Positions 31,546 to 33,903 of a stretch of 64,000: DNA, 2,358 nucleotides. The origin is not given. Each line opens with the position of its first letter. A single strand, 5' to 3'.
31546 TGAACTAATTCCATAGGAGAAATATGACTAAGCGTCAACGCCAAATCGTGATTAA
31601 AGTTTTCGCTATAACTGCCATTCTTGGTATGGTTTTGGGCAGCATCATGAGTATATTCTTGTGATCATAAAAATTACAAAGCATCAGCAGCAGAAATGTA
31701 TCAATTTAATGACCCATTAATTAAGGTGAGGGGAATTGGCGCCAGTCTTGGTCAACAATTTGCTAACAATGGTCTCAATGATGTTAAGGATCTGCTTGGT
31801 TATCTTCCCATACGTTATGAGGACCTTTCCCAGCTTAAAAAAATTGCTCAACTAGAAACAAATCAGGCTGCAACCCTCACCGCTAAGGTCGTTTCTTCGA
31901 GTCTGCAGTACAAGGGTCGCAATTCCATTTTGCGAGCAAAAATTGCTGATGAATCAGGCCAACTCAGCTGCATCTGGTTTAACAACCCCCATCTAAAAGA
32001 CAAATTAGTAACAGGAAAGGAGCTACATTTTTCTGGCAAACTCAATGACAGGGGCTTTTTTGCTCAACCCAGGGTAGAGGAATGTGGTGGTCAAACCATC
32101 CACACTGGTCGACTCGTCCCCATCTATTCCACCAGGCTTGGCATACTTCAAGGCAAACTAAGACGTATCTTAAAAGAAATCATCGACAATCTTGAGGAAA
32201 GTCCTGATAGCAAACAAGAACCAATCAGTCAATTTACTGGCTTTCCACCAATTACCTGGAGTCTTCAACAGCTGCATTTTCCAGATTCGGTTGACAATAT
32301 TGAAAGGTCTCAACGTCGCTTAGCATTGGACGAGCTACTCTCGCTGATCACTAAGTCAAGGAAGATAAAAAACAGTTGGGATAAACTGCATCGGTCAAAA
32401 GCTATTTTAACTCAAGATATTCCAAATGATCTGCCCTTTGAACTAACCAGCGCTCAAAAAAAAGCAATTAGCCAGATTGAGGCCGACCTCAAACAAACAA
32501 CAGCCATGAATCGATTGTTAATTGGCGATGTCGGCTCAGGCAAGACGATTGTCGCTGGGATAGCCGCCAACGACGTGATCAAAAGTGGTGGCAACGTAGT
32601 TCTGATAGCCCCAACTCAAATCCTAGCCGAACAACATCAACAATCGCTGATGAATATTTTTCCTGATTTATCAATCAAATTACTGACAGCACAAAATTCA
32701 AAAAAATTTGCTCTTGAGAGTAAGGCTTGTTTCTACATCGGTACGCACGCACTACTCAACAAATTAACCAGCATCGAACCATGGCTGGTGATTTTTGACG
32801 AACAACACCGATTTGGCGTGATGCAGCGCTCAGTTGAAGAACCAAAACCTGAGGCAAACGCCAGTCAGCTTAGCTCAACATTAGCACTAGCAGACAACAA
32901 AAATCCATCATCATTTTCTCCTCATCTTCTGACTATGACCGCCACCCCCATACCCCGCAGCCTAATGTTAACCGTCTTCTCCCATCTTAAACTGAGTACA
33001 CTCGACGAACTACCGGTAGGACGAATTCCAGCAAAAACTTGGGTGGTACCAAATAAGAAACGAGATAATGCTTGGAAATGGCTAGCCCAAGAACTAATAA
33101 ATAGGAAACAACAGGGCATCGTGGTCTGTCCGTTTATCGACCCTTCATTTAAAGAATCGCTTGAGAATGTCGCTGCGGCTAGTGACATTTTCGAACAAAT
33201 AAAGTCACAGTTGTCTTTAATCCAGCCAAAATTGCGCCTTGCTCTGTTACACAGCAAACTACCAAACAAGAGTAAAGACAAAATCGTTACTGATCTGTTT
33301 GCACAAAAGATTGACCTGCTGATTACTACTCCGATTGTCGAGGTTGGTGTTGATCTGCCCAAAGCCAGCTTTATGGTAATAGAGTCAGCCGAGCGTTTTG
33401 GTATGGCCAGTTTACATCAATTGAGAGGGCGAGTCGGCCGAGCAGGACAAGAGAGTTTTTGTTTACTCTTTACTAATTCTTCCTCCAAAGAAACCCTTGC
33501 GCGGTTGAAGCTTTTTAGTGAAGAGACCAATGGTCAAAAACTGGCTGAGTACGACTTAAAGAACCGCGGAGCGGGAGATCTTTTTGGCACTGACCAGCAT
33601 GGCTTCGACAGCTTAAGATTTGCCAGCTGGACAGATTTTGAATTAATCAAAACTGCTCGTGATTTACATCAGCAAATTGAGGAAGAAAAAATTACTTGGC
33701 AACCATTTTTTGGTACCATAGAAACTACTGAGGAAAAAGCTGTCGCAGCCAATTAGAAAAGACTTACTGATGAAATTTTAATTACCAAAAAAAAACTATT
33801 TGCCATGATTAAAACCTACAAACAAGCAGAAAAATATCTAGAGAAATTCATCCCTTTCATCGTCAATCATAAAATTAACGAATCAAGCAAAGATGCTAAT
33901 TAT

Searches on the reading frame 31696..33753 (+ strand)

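Call 69: search_protein_families(library=pfam, proteins=[window:31696-33753:+], max_evalue=0.00001)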
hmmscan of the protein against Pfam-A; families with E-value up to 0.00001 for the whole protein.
window:31696-33753:+ (686 aa): 5 families
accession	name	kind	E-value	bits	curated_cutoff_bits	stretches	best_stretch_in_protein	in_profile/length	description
PF17191.10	RecG_wedge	-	1.5e-18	67.3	23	1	13-164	7-160/162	RecG wedge domain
PF00270.35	DEAD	-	8.4e-18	65.1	26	1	251-419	1-161/167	DEAD/DEAH box helicase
PF00271.37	Helicase_C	-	6.3e-15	55.8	23.5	1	464-584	7-110/110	Helicase conserved C-terminal domain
PF04851.21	ResIII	-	6.5e-14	52.6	22.5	1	248-418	2-162/164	Type III restriction enzyme, res subunit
PF22590.2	Cas3-like_C_2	-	5.3e-07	30.3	27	1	490-583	10-104/106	CRISPR-associated nuclease/helicase Cas3, C-terminal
